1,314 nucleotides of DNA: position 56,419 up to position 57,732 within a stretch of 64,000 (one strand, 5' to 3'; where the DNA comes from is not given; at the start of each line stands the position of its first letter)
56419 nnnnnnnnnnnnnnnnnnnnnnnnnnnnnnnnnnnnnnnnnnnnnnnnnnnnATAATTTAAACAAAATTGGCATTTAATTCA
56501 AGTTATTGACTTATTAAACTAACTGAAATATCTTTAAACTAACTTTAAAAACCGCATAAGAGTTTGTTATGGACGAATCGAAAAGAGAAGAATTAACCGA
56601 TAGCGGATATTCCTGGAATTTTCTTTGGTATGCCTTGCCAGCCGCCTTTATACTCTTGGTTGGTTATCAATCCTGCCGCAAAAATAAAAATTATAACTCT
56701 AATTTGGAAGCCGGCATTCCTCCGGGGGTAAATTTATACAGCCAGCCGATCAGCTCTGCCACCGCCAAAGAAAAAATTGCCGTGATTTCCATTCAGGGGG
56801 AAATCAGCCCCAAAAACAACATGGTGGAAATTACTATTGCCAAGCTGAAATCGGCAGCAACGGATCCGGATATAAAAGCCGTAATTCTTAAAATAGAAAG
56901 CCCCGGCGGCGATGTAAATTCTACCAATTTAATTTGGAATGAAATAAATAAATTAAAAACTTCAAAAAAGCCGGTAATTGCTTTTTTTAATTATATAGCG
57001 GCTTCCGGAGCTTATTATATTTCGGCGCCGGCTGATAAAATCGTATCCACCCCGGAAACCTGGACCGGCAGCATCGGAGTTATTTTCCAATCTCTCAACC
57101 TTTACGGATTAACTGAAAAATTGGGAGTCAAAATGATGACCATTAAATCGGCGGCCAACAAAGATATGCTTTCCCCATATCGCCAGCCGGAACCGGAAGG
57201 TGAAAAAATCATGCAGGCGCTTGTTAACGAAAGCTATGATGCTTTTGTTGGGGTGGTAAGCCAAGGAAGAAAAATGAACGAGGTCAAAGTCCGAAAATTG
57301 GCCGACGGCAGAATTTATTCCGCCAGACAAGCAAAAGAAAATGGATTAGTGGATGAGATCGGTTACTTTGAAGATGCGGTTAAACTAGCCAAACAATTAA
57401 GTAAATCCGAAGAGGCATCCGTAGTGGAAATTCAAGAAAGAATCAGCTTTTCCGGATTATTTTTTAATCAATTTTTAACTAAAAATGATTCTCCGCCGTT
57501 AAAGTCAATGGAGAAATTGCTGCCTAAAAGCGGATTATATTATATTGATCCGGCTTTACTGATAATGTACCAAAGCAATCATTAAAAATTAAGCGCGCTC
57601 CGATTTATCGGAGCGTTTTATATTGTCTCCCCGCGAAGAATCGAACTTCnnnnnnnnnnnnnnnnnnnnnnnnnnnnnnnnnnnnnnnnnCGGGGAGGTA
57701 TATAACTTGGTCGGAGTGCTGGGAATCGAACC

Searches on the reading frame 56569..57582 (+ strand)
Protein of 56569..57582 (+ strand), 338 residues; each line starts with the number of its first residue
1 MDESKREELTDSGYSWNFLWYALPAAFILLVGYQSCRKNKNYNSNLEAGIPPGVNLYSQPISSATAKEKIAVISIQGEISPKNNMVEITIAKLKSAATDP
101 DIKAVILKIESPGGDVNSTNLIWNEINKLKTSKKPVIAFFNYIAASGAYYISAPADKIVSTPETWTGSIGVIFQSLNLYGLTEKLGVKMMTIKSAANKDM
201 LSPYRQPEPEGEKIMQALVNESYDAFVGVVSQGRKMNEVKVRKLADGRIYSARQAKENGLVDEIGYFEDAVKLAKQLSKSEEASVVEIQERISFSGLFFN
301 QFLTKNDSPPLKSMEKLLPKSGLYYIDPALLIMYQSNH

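Call 55: search_protein_families(library=pfam, proteins=[window:56569-57582:+], max_evalue=0.001)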
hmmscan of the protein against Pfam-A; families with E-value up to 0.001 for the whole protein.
window:56569-57582:+ (338 aa): 3 families
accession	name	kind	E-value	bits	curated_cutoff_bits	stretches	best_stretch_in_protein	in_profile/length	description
PF01343.23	Peptidase_S49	-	2e-50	171.2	24.9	1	129-279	2-152/154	Peptidase family S49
PF25145.1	NfeD1b_N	-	1.3e-09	38.3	40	1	86-177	15-103/189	NfeD1b, N-terminal domain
PF00574.28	CLP_protease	-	9.7e-07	29.3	20.2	1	71-157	17-98/182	Clp protease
